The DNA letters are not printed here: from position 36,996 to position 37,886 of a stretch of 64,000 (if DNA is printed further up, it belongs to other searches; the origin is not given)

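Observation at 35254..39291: PEF-CTERM protein cluster organised around a CPBP-type intramembrane protease rather than an archaeosortase: candidate novel C-terminal protein-sorting system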

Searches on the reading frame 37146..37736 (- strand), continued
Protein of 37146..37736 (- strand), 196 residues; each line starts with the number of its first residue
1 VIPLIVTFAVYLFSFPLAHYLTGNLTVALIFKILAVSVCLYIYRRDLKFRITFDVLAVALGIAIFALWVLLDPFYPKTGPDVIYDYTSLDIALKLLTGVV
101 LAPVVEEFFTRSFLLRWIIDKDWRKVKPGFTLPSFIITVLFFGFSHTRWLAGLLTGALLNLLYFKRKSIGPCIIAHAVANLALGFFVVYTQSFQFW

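Call 36: search_protein_families(library=ncbifam, proteins=[L023:8559-9992:+, L035:5053-6492:+, L027:522-1940:+, L027:1937-3499:+, L020:6441-7955:+, L037:13087-14682:-, L013:3413-4414:-, L009:3153-3725:-, L014:7256-8950:-, L024:7214-8932:-], max_evalue=0.001)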
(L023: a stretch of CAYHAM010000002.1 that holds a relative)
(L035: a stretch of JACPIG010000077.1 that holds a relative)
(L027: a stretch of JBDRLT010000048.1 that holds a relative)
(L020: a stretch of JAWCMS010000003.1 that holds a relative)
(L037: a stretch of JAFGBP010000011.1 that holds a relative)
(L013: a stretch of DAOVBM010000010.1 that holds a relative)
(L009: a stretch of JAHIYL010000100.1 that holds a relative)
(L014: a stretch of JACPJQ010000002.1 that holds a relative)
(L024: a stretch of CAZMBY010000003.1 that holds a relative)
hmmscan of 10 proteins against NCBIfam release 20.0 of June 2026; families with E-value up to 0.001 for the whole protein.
L023:8559-9992:+ (477 aa): 7 families
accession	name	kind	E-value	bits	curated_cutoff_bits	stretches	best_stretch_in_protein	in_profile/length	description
TIGR04178.1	exo_archaeo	signature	5.9e-13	48.9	23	1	377-468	3-91/97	exosortase/archaeosortase family protein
TIGR02602.1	8TM_EpsH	subfamily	1.1e-11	44.7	105.55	1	376-465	147-234/241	exosortase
TIGR03109.2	exosort_XrtA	exception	8.4e-10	38.5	208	1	377-465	167-253/261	exosortase A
TIGR04162.1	exo_VPEID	exception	9.3e-10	38.1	150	1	346-463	176-294/516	exosortase E/protease, VPEID-CTERM system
TIGR04152.1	exosort_VPLPA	exception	0.00012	21.3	400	1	390-462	161-233/486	VPLPA-CTERM-specific exosortase XrtD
NF035943.2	exosort_XrtV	exception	0.00013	21.3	313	1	373-459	169-254/270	exosortase V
TIGR04489.1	exosort_XrtO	exception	0.00057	18.8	250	0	381-469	169-256/451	exosortase O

L035:5053-6492:+ (479 aa): 5 families
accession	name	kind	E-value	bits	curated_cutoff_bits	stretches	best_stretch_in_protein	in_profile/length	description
TIGR04178.1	exo_archaeo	signature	1.8e-09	37.7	23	1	380-471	3-92/97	exosortase/archaeosortase family protein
TIGR04162.1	exo_VPEID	exception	2.2e-07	30.2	150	1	298-465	126-293/516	exosortase E/protease, VPEID-CTERM system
TIGR03109.2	exosort_XrtA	exception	9.2e-07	28.5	208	1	375-467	162-252/261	exosortase A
TIGR02602.1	8TM_EpsH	subfamily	1.1e-06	28.4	105.55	1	321-469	90-235/241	exosortase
TIGR04152.1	exosort_VPLPA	exception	2.1e-05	23.8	400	1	373-465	143-233/486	VPLPA-CTERM-specific exosortase XrtD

L027:522-1940:+ (472 aa): 6 families
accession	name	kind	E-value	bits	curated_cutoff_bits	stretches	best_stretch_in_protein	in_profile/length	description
TIGR04178.1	exo_archaeo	signature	5e-10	39.6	23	1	374-463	3-90/97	exosortase/archaeosortase family protein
TIGR03762.1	archaeo_artC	exception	1.7e-08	34.7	100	1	344-460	153-266/274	archaeosortase C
TIGR04162.1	exo_VPEID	exception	8.7e-08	31.5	150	1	330-455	166-289/516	exosortase E/protease, VPEID-CTERM system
TIGR02602.1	8TM_EpsH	subfamily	1.4e-07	31.3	105.55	1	338-455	115-227/241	exosortase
NF035943.2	exosort_XrtV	exception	4e-06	26.3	313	1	319-455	122-253/270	exosortase V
TIGR03109.2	exosort_XrtA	exception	0.00083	18.9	208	1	364-455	157-246/261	exosortase A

L027:1937-3499:+ (520 aa): 3 families
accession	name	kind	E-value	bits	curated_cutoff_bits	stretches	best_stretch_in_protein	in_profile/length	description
NF009784.2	PRK13279.1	equivalog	2.7e-06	26.3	567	1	113-391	82-366/539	lipid IV(A) 4-amino-4-deoxy-L-arabinosyltransferase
NF047440.1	LA3751_2_3_fam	subfamily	0.00012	21.1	200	1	116-414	103-403/460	LA_3751/LA_3752 family putative glycosyltransferase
TIGR03663.1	TIGR03663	subfamily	0.00098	18.2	126.25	1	112-245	71-193/435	flippase activity-associated protein Agl23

L020:6441-7955:+ (504 aa): 4 families
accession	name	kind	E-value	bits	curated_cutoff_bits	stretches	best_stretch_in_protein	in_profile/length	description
TIGR04162.1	exo_VPEID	exception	1.6e-17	63.7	150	1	379-491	180-293/516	exosortase E/protease, VPEID-CTERM system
TIGR04178.1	exo_archaeo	signature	2.7e-13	50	23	1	404-496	1-91/97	exosortase/archaeosortase family protein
TIGR02602.1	8TM_EpsH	subfamily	8.5e-10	38.5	105.55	1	402-500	144-240/241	exosortase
TIGR03109.2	exosort_XrtA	exception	1.7e-08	34.2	208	1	308-498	64-257/261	exosortase A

L037:13087-14682:- (531 aa): 5 families
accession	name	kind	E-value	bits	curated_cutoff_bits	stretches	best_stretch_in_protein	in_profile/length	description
TIGR02602.1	8TM_EpsH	subfamily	2.4e-12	46.9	105.55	1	328-506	68-239/241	exosortase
TIGR04178.1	exo_archaeo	signature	9.4e-11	41.9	23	1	413-502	3-90/97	exosortase/archaeosortase family protein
TIGR04162.1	exo_VPEID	exception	9.2e-09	34.8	150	1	367-496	162-291/516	exosortase E/protease, VPEID-CTERM system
NF035943.2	exosort_XrtV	exception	2.7e-07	30.1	313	1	409-501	169-260/270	exosortase V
TIGR03109.2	exosort_XrtA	exception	8.4e-07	28.7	208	1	413-506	167-258/261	exosortase A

L013:3413-4414:- (333 aa): 4 families
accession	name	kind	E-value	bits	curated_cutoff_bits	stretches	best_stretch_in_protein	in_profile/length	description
TIGR04178.1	exo_archaeo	signature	3.1e-11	43.4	23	1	221-311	3-91/97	exosortase/archaeosortase family protein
TIGR04162.1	exo_VPEID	exception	3e-10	39.7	150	1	66-311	49-299/516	exosortase E/protease, VPEID-CTERM system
TIGR03762.1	archaeo_artC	exception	8.4e-09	35.6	100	1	79-309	45-270/274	archaeosortase C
TIGR02602.1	8TM_EpsH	subfamily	3.1e-07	30.2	105.55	1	118-311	45-237/241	exosortase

L009:3153-3725:- (190 aa): 13 families
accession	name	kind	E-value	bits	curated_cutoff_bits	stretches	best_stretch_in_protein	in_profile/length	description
TIGR04144.1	archaeo_VPXXXP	exception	1.2e-29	103.3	150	1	39-186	8-155/156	archaeosortase B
TIGR04178.1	exo_archaeo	signature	5.3e-18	65.1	23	1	95-180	1-93/97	exosortase/archaeosortase family protein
TIGR04124.1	archaeo_artE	exception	1.2e-16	61.1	95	1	35-181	6-148/153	archaeosortase family protein ArtE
TIGR04177.1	exosort_XrtH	exception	2.1e-16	60.3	86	1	38-181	7-152/158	exosortase H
NF046081.1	exosort_XrtX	exception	1.1e-15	58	170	1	38-187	12-165/168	exosortase X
TIGR04300.1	exosort_XrtM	exception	4.7e-12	46.6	125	1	56-180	14-140/150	exosortase family protein XrtM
TIGR04128.1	exoso_Fjoh_1448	exception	2.5e-09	37.6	90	1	31-183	5-171/174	exosortase family protein XrtF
TIGR04125.1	exosort_PGF_TRM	exception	1.6e-08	34.3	75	1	38-156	81-208/271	archaeosortase A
NF033505.2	paceosortase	exception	2.2e-08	34.4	80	1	35-178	10-142/167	pacearchaeosortase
NF046083.1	exosort_XrtY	exception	4.4e-08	33.2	160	1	32-177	5-165/168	exosortase Y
TIGR04293.1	archaeo_artF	exception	1e-06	28.8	150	1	38-177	10-152/166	archaeosortase family protein ArtF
TIGR04175.1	archaeo_artD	exception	2.1e-06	27.8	125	1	36-180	4-138/150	archaeosortase D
TIGR03110.1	exosort_Gpos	exception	2.4e-06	27.6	102.75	1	32-177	22-172/187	exosortase family protein XrtG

L014:7256-8950:- (564 aa): 2 families
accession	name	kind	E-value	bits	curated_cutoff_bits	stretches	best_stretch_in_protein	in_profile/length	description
NF038293.1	permease_SagH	equivalog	1.7e-07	30.4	450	1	305-541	115-350/370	SagH family ABC transporter permease subunit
NF011648.0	PRK15066.1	subfamily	6.3e-05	22.6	225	1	364-556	57-247/257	ABC transporter permease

L024:7214-8932:- (572 aa): 4 families
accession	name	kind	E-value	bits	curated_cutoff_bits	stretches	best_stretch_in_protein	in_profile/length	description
TIGR01247.1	drrB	subfamily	9.1e-08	32.1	223.05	1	365-553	45-231/236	daunorubicin resistance ABC transporter membrane protein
TIGR03062.1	pip_yhgE_Cterm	subfamily_domain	4.7e-05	23.1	102.2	1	348-558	3-203/208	YhgE/Pip family protein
NF038293.1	permease_SagH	equivalog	0.00014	20.8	450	1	367-543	177-352/370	SagH family ABC transporter permease subunit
NF011648.0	PRK15066.1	subfamily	0.00055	19.6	225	1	365-554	58-245/257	ABC transporter permease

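Call 43: find_homologous_proteins(query=A3, max_evalue=0.001)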
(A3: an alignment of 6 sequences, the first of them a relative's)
Query A3 (6 sequences) (477 aa, profile of the alignment): 6 proteins with E <= 0.001 among 8000 candidates.
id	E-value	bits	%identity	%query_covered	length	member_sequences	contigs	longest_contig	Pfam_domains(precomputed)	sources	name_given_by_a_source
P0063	6.5e-201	687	100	100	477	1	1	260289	PF09721.16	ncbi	-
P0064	9.6e-188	643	48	98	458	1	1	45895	PF09721.16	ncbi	ncbi:MAG: archaeosortase/exosortase family protein [Candidatus Woesearchaeota archaeon]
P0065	3.6e-160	552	38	93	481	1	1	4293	PF09721.16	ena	-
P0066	2.5e-40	157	36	35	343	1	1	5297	PF09721.16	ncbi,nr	ncbi:archaeosortase/exosortase family protein, partial [Candidatus Woesearchaeota archaeon]|nr:archa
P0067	1.6e-37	148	30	40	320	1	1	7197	PF09721.16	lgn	-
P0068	1.1e-6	46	27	26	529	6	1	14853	PF09721.16,PF02517.22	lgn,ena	-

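Call 44: find_encoding_contigs(protein=P0048, flank=8000, max_places=1)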
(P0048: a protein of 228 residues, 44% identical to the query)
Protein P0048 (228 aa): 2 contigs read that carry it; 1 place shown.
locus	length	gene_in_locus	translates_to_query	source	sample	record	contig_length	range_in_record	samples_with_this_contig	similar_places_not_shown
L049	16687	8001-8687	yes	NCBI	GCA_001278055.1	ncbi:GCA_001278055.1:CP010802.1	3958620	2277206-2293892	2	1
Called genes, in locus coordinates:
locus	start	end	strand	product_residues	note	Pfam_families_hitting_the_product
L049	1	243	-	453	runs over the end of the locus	PF02397:Bac_transf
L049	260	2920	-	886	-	PF25063:ARM_TT21_C, PF13414:TPR_11 (weak), PF14559:TPR_19, PF13432:TPR_16, PF14559:TPR_19, PF23914:TPR_CcmH_CycH, PF13432:TPR_16, PF13414:TPR_11, +43 more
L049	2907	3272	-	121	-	-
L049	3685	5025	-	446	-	PF00072:Response_reg, PF00158:Sigma54_activat, PF14532:Sigma54_activ_2, PF07728:AAA_5 (weak), PF25601:AAA_lid_14, PF02954:HTH_8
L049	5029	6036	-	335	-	PF13581:HATPase_c_2 (weak), PF02518:HATPase_c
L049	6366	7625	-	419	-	PF01590:GAF, PF13185:GAF_2, PF13492:GAF_3, PF00512:HisKA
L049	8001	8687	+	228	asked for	PF02517:Rce1-like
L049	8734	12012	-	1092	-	PF00176:SNF2-rel_dom, PF00270:DEAD (weak), PF00271:Helicase_C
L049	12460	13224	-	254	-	PF03747:ADP_ribosyl_GH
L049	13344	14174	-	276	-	-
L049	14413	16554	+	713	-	PF09335:VTT_dom, PF01134:GIDA (faint), PF07992:Pyr_redox_2, PF13434:Lys_Orn_oxgnase (faint), PF13738:Pyr_redox_3 (weak), PF00070:Pyr_redox, PF02852:Pyr_redox_dim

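Call 45: find_encoding_contigs(protein=P0068, flank=8000, max_places=1)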
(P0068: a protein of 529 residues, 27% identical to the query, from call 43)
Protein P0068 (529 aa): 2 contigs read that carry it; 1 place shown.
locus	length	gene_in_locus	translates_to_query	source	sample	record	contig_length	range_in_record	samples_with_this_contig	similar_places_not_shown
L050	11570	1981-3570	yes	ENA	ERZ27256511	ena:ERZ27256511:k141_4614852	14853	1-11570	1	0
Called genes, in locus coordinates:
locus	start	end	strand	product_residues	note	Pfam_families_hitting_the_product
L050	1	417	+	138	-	?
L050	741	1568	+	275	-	PF14339:DUF4394 (faint), PF21959:DUF6923 (faint)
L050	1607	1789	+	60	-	PF27847:VPEID-CTERM (weak)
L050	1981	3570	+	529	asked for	PF09721:Exosortase_EpsH (weak), PF02517:Rce1-like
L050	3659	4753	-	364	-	PF00158:Sigma54_activat, PF14532:Sigma54_activ_2, PF07728:AAA_5 (weak), PF25601:AAA_lid_14, PF02954:HTH_8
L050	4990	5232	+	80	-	-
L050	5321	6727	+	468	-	PF02397:Bac_transf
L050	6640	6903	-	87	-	-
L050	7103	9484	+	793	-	PF02706:Wzz (weak), PF13807:GNVR (weak), PF13614:AAA_31 (weak)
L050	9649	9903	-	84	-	-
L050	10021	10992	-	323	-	PF03706:LPG_synthase_TM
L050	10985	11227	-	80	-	-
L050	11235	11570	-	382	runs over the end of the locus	PF00535:Glycos_transf_2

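Call 51: search_protein_families(library=ncbifam, proteins=[L026:6434-6997:-, L033:6529-7059:-, L033:7049-7612:-, L014:8947-9990:-, L006:7940-8761:-, L017:12734-13687:-, L036:11062-11637:-, L020:10710-10991:+, L043:9259-9999:+, L037:10576-11631:-], max_evalue=0.001)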
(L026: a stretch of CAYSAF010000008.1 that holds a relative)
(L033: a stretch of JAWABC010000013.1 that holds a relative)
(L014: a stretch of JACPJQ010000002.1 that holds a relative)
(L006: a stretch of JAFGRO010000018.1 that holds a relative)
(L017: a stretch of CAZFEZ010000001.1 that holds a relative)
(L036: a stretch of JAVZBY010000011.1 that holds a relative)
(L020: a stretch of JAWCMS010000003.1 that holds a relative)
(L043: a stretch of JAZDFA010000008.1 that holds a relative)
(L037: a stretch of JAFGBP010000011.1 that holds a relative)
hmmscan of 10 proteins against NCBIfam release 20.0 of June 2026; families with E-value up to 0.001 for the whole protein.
L026:6434-6997:- (187 aa): 6 families
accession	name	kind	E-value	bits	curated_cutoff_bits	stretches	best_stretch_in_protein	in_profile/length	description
NF033505.2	paceosortase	exception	7.5e-26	91.2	80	1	17-180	9-165/167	pacearchaeosortase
TIGR04178.1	exo_archaeo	signature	4.7e-10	39.6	23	1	73-161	2-94/97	exosortase/archaeosortase family protein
NF046081.1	exosort_XrtX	exception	1.1e-06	28.6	170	1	42-159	44-158/168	exosortase X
TIGR04177.1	exosort_XrtH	exception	0.00031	20.8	86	1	14-159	4-151/158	exosortase H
TIGR03110.1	exosort_Gpos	exception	0.00093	19.1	102.75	0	83-161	99-175/187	exosortase family protein XrtG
NF045528.1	heimosortase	equivalog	0.00095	19.2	130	1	71-174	85-190/199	heimdallarchaeosortase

L033:6529-7059:- (176 aa): 6 families
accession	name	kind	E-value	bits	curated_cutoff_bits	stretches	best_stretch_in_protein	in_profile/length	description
NF033505.2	paceosortase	exception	1.3e-38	132.7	80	1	6-172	3-167/167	pacearchaeosortase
TIGR04178.1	exo_archaeo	signature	1.5e-08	34.8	23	1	65-148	4-91/97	exosortase/archaeosortase family protein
TIGR04124.1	archaeo_artE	exception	8.5e-08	32.4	95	1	6-148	7-147/153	archaeosortase family protein ArtE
NF046081.1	exosort_XrtX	exception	8.6e-06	25.8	170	1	16-155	23-164/168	exosortase X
TIGR04177.1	exosort_XrtH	exception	1.2e-05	25.3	86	1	33-151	35-153/158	exosortase H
NF046083.1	exosort_XrtY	exception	0.0002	21.3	160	1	29-147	49-166/168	exosortase Y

L033:7049-7612:- (187 aa): 5 families
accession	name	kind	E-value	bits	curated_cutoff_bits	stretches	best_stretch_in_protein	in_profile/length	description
NF033505.2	paceosortase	exception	1.7e-25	90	80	1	6-178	3-163/167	pacearchaeosortase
TIGR04178.1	exo_archaeo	signature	1.6e-10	41.1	23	1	73-161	2-94/97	exosortase/archaeosortase family protein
NF046081.1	exosort_XrtX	exception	2.4e-07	30.8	170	1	37-158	39-157/168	exosortase X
TIGR03110.1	exosort_Gpos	exception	9.5e-05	22.4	102.75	1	17-156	34-172/187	exosortase family protein XrtG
NF012138.0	exosort_XrtR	exception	0.00018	21.7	150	1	81-166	75-158/160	exosortase R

L014:8947-9990:- (347 aa): 186 families (the best 25 are shown)
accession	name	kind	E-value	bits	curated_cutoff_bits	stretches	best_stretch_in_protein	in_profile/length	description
TIGR01188.1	drrA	subfamily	3.2e-51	174.4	312.45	1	49-341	8-297/302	daunorubicin resistance ABC transporter, ATP-binding protein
NF033858.1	ABC2_perm_RbbA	equivalog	6e-42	143.6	1050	1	33-261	265-487/909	ribosome-associated ATPase/putative transporter RbbA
TIGR03740.1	galliderm_ABC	subfamily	5.2e-39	134.2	309.75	1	36-257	2-210/223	lantibiotic protection ABC transporter ATP-binding subunit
TIGR03864.1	PQQ_ABC_ATP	hypoth_equivalog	1.5e-37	129.3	302.25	1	35-260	2-221/236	ABC transporter, ATP-binding subunit, PQQ-dependent alcohol dehydrogenase system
NF006987.0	PRK09452.1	equivalog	4.6e-37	127.6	482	1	26-324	9-297/378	spermidine/putrescine ABC transporter ATP-binding protein PotA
NF010060.0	PRK13537.1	equivalog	1.3e-36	126.1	521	1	38-260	19-235/314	nodulation factor ABC transporter ATP-binding protein NodI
TIGR04406.1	LPS_export_lptB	equivalog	2.5e-35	121.9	240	1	35-260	2-224/239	LPS export ABC transporter ATP-binding protein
NF043075.1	MMSYN1_0197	equivalog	3.2e-35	121.7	550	1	34-283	2-241/341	spermidine/putrescine ABC transporter ATP-binding protein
TIGR03522.1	GldA_ABC_ATP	equivalog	1.2e-34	120.2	402.6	1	37-299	5-256/301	gliding motility-associated ABC transporter ATP-binding subunit GldA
TIGR02673.1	FtsE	equivalog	1.7e-34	119.4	264.85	1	46-247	14-213/214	cell division ATP-binding protein FtsE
NF040933.2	ABC_arch_GlcV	equivalog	1.5e-32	112.9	450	1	49-316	21-291/357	glucose ABC transporter ATP-binding protein GlcV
TIGR03608.1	L_ocin_972_ABC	subfamily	2.3e-32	112.1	254.85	1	39-243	3-205/206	putative bacteriocin export ABC transporter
NF010059.0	PRK13536.1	equivalog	2.8e-32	111.8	549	1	43-270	52-273/342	nodulation factor ABC transporter ATP-binding protein NodI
TIGR03265.1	PhnT2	equivalog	3.9e-32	111.9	457.7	1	35-285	5-246/353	putative 2-aminoethylphosphonate ABC transporter ATP-binding protein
TIGR02315.1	ABC_phnC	equivalog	4.1e-32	111.5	266.1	1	35-260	2-235/243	phosphonate ABC transporter ATP-binding protein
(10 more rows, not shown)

L006:7940-8761:- (273 aa): 0 families

L017:12734-13687:- (317 aa): 30 families (the best 25 are shown)
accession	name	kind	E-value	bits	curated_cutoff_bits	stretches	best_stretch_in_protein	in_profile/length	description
TIGR01181.1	dTDP_gluc_dehyt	equivalog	1.3e-47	162.5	365.1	1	2-313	1-312/321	dTDP-glucose 4,6-dehydratase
TIGR04180.1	EDH_00030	hypoth_equivalog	1.2e-44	152.6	475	1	3-300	1-297/297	NAD-dependent 4,6-dehydratase LegB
TIGR01179.1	galE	equivalog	1.6e-39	135.7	262.3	2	2-186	1-183/332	UDP-glucose 4-epimerase GalE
TIGR02622.1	CDP_4_6_dhtase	equivalog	6.3e-37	127.5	278.45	1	2-314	6-332/352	CDP-glucose 4,6-dehydratase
NF007490.0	PRK10084.1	subfamily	1.2e-32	113.3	649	1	1-312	1-334/361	dTDP-glucose 4,6-dehydratase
TIGR01472.1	gmd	equivalog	1.7e-31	109.7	415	1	3-308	3-334/342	GDP-mannose 4,6-dehydratase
NF007582.0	PRK10217.1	equivalog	1e-30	107.1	698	1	2-312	3-331/355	dTDP-glucose 4,6-dehydratase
NF007956.0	PRK10675.1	subfamily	5.2e-23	81.7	394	1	1-168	1-168/338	UDP-glucose 4-epimerase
TIGR02197.1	heptose_epim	equivalog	2.6e-21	76.1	274.6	1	3-311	1-312/316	ADP-glyceromanno-heptose 6-epimerase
NF011728.1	PRK15181.1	equivalog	7.2e-20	71.3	760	1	3-313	18-338/348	Vi polysaccharide biosynthesis UDP-N-acetylglucosaminuronic acid C-4 epimerase TviC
TIGR03466.1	HpnA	hypoth_equivalog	3.8e-18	65.5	367.65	1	1-259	1-247/327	hopanoid-associated sugar epimerase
NF047922.1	GDPFucSynFcl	equivalog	4.5e-16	59.2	500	1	57-310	38-299/308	GDP-L-fucose synthase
TIGR01746.1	Thioester-redct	subfamily_domain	4.9e-14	52.4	213.35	2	74-231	90-250/371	thioester reductase domain-containing protein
NF043036.1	ErythonDh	equivalog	7.1e-13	48.4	325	1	1-160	1-160/321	D-erythronate dehydrogenase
TIGR01214.1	rmlD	equivalog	5.2e-12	45.4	224.05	1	2-192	1-163/285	dTDP-4-dehydrorhamnose reductase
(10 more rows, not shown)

L036:11062-11637:- (191 aa): 0 families

L020:10710-10991:+ (93 aa): 5 families
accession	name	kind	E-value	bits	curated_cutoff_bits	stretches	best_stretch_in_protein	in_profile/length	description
TIGR04178.1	exo_archaeo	signature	1.1e-09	38.5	23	1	8-85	14-91/97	exosortase/archaeosortase family protein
TIGR04162.1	exo_VPEID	exception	7.9e-09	35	150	1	21-80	233-293/516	exosortase E/protease, VPEID-CTERM system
TIGR02602.1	8TM_EpsH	subfamily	1.1e-08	34.9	105.55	1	13-89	166-240/241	exosortase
TIGR03762.1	archaeo_artC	exception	4e-08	33.4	100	1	7-85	193-271/274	archaeosortase C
TIGR03109.2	exosort_XrtA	exception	1.5e-06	27.8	208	1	14-88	186-258/261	exosortase A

L043:9259-9999:+ (246 aa): 0 families

L037:10576-11631:- (351 aa): 1 family
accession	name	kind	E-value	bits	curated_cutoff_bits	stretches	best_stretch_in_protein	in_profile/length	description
NF040696.1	isopcys_mtase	equivalog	1.6e-07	31.4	160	1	232-344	73-185/190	protein-S-isoprenylcysteine O-methyltransferase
